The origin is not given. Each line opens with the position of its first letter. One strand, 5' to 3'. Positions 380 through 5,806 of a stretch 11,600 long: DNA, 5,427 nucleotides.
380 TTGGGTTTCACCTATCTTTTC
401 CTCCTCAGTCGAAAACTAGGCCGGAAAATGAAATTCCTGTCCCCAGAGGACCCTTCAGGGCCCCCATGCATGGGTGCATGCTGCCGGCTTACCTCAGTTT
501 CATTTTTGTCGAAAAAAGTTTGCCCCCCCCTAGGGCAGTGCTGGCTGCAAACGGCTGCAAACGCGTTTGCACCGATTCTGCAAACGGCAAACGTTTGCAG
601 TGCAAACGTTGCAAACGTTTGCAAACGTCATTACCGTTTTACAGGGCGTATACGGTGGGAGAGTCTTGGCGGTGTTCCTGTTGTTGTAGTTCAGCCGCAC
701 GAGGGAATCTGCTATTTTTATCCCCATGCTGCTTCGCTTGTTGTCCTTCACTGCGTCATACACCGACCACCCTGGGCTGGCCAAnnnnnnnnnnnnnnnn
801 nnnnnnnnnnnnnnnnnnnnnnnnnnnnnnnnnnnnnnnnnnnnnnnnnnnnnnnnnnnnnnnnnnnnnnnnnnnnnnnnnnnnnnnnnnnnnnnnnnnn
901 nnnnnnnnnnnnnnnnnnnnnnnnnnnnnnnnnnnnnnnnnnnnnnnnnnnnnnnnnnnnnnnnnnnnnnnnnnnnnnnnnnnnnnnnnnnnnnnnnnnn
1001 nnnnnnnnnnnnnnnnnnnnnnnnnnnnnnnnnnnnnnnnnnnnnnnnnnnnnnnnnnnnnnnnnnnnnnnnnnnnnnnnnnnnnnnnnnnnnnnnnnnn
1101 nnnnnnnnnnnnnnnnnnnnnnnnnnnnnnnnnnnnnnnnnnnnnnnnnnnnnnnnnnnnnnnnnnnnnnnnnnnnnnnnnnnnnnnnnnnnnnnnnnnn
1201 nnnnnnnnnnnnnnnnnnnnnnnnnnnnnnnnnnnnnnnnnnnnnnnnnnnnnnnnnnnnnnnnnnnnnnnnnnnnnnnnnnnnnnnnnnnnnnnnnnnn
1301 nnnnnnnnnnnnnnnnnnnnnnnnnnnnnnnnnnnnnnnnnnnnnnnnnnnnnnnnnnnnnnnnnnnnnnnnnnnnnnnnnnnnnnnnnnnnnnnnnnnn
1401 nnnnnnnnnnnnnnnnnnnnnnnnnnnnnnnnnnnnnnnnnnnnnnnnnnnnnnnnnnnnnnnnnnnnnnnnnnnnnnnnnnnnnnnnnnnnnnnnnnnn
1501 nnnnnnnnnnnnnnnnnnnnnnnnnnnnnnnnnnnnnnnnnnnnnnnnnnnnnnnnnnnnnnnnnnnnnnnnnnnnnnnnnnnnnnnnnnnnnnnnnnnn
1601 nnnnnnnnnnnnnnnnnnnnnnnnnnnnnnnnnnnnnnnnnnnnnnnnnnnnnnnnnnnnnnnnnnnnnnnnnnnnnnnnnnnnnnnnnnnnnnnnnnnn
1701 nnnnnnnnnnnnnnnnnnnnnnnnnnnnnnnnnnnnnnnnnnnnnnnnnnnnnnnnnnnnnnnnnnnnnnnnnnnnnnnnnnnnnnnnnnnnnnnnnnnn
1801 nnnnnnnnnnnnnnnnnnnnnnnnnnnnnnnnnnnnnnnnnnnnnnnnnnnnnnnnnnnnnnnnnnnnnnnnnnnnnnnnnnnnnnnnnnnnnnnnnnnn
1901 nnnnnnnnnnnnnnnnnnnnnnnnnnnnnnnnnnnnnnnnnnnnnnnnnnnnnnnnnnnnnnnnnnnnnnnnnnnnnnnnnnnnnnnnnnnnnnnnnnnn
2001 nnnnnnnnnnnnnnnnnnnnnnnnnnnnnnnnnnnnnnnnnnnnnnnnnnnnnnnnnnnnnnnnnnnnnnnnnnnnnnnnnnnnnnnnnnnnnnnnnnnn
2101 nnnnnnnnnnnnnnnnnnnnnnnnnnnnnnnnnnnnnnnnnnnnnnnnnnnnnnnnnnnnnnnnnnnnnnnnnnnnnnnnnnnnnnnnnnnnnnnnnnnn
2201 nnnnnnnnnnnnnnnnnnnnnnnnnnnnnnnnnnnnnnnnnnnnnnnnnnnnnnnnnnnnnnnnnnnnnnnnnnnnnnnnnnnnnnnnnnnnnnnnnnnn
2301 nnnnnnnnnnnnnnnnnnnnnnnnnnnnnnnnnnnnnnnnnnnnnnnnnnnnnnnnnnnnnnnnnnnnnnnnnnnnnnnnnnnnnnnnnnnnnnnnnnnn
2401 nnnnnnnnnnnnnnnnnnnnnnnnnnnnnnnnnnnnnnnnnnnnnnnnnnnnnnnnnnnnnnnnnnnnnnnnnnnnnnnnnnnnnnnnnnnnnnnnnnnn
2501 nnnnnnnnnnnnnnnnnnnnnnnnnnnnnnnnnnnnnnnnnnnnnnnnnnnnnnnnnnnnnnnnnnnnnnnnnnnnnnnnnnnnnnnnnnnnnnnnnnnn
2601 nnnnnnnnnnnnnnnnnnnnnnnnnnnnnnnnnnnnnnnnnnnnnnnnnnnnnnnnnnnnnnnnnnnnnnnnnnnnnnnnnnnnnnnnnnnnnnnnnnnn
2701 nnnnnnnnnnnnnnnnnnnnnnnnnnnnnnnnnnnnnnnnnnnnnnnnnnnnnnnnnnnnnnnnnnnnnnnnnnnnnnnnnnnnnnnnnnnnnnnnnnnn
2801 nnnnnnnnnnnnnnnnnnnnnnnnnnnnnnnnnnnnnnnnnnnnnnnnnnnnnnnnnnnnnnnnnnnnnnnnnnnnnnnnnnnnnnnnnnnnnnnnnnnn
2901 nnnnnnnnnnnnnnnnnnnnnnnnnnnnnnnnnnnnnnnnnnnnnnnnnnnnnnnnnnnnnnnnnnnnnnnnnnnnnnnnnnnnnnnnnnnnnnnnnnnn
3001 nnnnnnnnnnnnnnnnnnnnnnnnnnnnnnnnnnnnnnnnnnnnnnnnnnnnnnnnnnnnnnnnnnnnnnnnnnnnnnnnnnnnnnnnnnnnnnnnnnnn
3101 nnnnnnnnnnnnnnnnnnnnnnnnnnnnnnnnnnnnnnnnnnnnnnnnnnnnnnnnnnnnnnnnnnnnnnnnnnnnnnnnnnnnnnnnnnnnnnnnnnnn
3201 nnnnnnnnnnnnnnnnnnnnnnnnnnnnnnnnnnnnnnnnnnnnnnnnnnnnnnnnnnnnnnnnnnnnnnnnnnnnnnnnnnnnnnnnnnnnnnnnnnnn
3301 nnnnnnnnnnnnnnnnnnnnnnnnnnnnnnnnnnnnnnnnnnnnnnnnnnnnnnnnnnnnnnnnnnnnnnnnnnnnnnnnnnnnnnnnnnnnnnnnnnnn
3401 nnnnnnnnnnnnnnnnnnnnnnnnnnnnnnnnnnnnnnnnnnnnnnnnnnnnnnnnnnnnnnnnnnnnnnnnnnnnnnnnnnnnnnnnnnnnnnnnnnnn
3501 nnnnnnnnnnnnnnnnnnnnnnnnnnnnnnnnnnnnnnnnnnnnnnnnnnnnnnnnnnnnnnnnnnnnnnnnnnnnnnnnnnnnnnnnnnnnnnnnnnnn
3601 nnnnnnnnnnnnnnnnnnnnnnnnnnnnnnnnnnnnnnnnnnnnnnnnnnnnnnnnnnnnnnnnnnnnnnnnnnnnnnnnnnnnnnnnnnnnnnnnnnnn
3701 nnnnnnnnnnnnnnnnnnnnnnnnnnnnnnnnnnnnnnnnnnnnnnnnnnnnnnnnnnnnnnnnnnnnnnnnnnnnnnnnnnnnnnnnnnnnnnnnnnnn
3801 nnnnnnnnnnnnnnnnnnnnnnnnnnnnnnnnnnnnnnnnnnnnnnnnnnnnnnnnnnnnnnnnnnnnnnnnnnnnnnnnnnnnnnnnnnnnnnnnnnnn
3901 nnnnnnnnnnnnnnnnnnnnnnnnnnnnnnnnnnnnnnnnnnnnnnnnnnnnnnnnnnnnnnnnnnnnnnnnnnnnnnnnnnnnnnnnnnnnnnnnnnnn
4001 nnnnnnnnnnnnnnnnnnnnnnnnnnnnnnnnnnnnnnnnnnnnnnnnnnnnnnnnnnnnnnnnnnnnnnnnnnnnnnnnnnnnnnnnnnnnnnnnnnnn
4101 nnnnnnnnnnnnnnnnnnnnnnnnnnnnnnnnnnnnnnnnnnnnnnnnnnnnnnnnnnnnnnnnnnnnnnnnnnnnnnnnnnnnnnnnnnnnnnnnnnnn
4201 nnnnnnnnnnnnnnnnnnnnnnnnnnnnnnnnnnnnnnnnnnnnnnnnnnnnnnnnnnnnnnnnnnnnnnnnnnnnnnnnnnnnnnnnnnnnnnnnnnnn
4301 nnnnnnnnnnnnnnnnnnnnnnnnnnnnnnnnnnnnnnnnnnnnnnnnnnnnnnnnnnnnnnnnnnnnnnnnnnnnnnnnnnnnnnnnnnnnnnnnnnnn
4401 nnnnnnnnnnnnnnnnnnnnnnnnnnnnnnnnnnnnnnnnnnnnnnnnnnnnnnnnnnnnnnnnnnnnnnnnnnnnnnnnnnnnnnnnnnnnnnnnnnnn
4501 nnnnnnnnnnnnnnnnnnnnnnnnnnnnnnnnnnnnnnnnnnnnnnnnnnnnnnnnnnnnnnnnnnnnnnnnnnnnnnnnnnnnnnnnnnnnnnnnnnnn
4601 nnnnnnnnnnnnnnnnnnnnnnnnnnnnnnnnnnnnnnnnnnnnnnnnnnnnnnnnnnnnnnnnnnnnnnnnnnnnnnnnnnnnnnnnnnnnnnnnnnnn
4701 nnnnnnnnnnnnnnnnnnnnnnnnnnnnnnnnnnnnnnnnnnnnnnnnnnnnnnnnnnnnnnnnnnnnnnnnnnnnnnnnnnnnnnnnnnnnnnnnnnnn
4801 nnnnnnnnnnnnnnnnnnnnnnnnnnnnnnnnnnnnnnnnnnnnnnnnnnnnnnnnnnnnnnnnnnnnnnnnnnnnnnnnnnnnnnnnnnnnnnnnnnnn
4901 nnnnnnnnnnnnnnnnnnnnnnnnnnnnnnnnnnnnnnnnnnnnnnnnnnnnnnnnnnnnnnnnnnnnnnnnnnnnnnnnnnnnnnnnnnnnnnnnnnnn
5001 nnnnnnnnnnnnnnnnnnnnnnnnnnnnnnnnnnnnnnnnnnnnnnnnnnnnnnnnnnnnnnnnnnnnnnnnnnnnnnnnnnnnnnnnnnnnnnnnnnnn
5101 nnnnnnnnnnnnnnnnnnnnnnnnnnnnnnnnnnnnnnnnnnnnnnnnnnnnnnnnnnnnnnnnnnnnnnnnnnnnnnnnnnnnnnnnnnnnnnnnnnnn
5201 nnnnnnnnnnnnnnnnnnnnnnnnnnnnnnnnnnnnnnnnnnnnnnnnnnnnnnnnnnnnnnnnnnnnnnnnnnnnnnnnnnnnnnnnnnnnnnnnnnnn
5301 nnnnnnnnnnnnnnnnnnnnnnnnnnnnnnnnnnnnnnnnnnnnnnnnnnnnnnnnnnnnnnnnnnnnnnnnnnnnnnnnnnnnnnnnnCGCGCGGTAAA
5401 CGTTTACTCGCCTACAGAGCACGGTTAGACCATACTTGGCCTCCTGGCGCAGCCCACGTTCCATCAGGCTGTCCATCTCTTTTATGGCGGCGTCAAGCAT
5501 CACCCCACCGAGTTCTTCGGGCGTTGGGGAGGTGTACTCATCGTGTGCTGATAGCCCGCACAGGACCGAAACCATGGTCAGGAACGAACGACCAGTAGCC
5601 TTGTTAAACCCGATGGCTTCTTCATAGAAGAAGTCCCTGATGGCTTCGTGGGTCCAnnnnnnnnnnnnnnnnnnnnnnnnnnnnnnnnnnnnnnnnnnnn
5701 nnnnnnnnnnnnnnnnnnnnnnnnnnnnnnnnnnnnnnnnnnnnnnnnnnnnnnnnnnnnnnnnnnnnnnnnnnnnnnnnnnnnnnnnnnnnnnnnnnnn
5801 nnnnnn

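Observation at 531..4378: Shared AAACG half-site across three independent repeat classes suggests a single DNA-binding protein shaping this locus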

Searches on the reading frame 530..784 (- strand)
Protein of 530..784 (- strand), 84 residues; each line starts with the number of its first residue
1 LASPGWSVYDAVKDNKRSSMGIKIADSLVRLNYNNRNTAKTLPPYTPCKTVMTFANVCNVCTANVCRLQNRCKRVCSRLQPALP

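Call 9: search_protein_families(library=pfam, proteins=[window:530-784:-], max_evalue=0.1)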
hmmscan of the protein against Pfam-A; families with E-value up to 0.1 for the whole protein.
window:530-784:- (84 aa): 0 families

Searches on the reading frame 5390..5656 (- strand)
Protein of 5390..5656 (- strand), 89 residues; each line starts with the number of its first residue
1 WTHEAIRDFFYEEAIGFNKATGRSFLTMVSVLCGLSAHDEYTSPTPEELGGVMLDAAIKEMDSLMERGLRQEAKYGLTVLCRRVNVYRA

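Call 45: search_protein_representatives(protein=window:5390-5656:-)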
Query: 89 residues. Proteins with E-value up to 0.001 (for the whole library): 5; up to 1e-10: 1; up to 1e-30: 0. The best 5 are listed.
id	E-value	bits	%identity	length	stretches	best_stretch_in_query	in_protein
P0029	4.4e-13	65.3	48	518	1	4-80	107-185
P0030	1.5e-08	50.9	45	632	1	4-79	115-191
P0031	1.0e-07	48.2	39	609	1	4-79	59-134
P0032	3.5e-06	43.3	40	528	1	4-80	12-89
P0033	2.5e-04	37.4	28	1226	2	4-80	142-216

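Call 46: search_protein_families(library=pfam, proteins=[P0029, P0030, P0031, P0032, P0033], max_evalue=0.01)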
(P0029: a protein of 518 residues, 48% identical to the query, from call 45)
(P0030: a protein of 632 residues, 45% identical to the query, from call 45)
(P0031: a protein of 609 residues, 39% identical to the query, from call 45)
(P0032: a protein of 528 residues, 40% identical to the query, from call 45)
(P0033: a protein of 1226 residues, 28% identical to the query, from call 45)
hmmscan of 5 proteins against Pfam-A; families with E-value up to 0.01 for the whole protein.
P0029 (518 aa): 1 family
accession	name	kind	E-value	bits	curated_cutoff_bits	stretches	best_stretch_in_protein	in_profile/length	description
PF04937.20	DUF659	-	9.3e-14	51.8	34.7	1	149-306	1-150/152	Protein of unknown function (DUF 659)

P0030 (632 aa): 2 families
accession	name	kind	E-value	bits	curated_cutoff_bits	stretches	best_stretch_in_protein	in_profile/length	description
PF04937.20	DUF659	-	2.8e-15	56.7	34.7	1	155-312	1-149/152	Protein of unknown function (DUF 659)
PF05699.19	Dimer_Tnp_hAT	-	1.9e-09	37.6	21.4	1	537-597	18-78/84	hAT family C-terminal dimerisation region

P0031 (609 aa): 2 families
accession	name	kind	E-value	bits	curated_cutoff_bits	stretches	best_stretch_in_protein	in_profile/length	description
PF04937.20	DUF659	-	4.5e-12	46.3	34.7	1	99-253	1-145/152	Protein of unknown function (DUF 659)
PF05699.19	Dimer_Tnp_hAT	-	6.2e-08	32.8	21.4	1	492-533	22-63/84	hAT family C-terminal dimerisation region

P0032 (528 aa): 2 families
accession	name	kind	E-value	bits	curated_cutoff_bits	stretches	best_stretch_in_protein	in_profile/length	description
PF04937.20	DUF659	-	6.8e-19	68.5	34.7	1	52-207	1-149/152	Protein of unknown function (DUF 659)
PF05699.19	Dimer_Tnp_hAT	-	2.7e-06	27.5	21.4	1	432-494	16-78/84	hAT family C-terminal dimerisation region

P0033 (1226 aa): 2 families
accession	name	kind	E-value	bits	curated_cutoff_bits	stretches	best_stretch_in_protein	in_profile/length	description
PF04937.20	DUF659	-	5e-104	344.9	34.7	2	180-325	1-147/152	Protein of unknown function (DUF 659)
PF05699.19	Dimer_Tnp_hAT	-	6e-10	39.2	21.4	1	1052-1137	5-84/84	hAT family C-terminal dimerisation region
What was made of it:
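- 5390..5928 (-): Element B internal remnant: the N-terminal roughly 170 aa of a hAT transposase in two frames. 5686-5928 is an 81-aa ORF with a BED-like CxxC..H..C finger. 5390-5656 is the following region. The 89-aa fragment hits 5 proteins that all carry DUF659, 4 of them also Dimer_Tnp_hAT (calls 45, 46).
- On hAT superfamily DNA transposon: Relatives of the B fragment carry PF05699 (call 46). Full-length relatives carry DUF659, but catalytic residues were not examined (call 46).
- Closest known: Maize Activator/Dissociation. Same: Transposases of relatives carry DUF659 and Dimer_Tnp_hAT (call 46).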

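Call 47: find_encoding_contigs(protein=P0029, flank=6000, max_places=6)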
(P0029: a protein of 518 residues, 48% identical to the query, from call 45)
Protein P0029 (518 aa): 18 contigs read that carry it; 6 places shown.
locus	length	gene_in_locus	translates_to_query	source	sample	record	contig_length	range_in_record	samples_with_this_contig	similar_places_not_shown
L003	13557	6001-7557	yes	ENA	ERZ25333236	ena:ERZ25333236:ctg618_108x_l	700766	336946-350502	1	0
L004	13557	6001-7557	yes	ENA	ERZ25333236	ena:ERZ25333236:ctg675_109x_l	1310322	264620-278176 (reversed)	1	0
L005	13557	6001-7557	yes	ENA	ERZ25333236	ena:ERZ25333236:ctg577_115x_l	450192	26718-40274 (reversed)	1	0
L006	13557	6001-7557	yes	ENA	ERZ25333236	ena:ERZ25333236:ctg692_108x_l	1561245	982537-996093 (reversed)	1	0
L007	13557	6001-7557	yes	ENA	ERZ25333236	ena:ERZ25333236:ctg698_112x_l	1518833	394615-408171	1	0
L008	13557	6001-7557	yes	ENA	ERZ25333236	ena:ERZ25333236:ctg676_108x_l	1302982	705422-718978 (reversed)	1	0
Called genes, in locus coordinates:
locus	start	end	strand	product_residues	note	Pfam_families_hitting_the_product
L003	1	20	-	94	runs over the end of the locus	-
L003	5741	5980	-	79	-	-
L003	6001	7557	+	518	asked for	PF04937:DUF659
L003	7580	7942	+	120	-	PF05699:Dimer_Tnp_hAT (weak)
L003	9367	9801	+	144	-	-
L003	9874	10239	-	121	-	-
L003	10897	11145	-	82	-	-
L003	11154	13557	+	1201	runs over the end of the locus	PF00211:Guanylate_cyc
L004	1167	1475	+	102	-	-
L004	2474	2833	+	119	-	PF00227:Proteasome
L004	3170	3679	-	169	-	-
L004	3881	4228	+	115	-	-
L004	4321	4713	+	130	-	-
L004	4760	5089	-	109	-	-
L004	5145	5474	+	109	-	-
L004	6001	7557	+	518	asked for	PF04937:DUF659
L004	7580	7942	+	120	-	PF05699:Dimer_Tnp_hAT (weak)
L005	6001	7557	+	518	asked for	PF04937:DUF659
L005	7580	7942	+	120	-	PF05699:Dimer_Tnp_hAT (weak)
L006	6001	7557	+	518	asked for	PF04937:DUF659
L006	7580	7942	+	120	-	PF05699:Dimer_Tnp_hAT (weak)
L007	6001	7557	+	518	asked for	PF04937:DUF659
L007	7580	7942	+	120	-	PF05699:Dimer_Tnp_hAT (weak)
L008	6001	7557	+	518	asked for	PF04937:DUF659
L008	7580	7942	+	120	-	PF05699:Dimer_Tnp_hAT (weak)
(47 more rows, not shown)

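Call 48: find_encoding_contigs(protein=P0030, flank=6000, max_places=6)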
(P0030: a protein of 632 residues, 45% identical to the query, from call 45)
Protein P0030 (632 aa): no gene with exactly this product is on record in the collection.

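Call 62: find_encoding_contigs(protein=P0029, flank=1500, max_places=10)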
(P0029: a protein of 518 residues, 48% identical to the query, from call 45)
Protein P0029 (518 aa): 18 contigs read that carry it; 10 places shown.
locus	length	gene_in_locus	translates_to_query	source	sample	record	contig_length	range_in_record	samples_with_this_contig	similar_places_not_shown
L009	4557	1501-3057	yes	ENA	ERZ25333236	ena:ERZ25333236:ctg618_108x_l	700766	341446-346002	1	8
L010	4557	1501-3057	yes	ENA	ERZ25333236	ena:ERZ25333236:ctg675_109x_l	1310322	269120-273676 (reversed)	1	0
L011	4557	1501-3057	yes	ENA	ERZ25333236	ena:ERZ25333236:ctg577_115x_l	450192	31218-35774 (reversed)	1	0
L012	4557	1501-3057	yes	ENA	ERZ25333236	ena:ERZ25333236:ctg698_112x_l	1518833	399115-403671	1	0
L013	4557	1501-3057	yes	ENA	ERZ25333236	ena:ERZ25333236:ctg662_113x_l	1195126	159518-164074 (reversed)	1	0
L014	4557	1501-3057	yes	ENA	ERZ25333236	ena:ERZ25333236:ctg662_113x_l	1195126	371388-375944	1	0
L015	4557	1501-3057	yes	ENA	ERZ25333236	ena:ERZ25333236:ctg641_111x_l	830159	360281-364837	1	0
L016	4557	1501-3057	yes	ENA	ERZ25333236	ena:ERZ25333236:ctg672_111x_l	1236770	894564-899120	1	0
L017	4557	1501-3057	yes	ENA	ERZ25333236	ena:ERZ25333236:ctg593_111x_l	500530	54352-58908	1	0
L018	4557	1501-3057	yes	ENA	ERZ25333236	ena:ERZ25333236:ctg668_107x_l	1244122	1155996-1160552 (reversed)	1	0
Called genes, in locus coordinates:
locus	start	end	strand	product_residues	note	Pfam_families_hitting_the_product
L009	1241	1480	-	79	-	-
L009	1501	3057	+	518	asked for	PF04937:DUF659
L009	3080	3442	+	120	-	PF05699:Dimer_Tnp_hAT (weak)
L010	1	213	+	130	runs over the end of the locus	-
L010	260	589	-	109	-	-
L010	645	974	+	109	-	-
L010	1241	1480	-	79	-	-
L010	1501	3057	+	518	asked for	PF04937:DUF659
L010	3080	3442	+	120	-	PF05699:Dimer_Tnp_hAT (weak)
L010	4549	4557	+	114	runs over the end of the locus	-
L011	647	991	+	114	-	-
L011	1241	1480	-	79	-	-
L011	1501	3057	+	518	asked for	PF04937:DUF659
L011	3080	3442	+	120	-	PF05699:Dimer_Tnp_hAT (weak)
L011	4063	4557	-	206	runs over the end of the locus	-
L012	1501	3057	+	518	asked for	PF04937:DUF659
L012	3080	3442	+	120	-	PF05699:Dimer_Tnp_hAT (weak)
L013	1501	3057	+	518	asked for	PF04937:DUF659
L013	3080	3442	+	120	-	PF05699:Dimer_Tnp_hAT (weak)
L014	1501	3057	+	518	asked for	PF04937:DUF659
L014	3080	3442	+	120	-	PF05699:Dimer_Tnp_hAT (weak)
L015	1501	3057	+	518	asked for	PF04937:DUF659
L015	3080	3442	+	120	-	PF05699:Dimer_Tnp_hAT (weak)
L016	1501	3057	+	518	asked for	PF04937:DUF659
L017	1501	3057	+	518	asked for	PF04937:DUF659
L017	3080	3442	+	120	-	PF05699:Dimer_Tnp_hAT (weak)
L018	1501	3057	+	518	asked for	PF04937:DUF659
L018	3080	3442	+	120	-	PF05699:Dimer_Tnp_hAT (weak)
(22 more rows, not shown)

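Call 65: find_encoding_contigs(protein=P0031, flank=3000, max_places=6)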
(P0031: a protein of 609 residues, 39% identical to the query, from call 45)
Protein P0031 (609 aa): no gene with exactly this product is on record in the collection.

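Call 66: find_encoding_contigs(protein=P0032, flank=3000, max_places=6)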
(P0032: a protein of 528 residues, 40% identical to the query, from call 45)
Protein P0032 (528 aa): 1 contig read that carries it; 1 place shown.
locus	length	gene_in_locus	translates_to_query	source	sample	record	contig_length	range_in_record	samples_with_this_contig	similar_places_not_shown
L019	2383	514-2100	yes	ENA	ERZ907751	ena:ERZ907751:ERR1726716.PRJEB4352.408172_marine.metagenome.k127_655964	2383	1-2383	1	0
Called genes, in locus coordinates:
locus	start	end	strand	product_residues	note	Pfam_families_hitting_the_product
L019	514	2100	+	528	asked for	PF04937:DUF659, PF05699:Dimer_Tnp_hAT (weak)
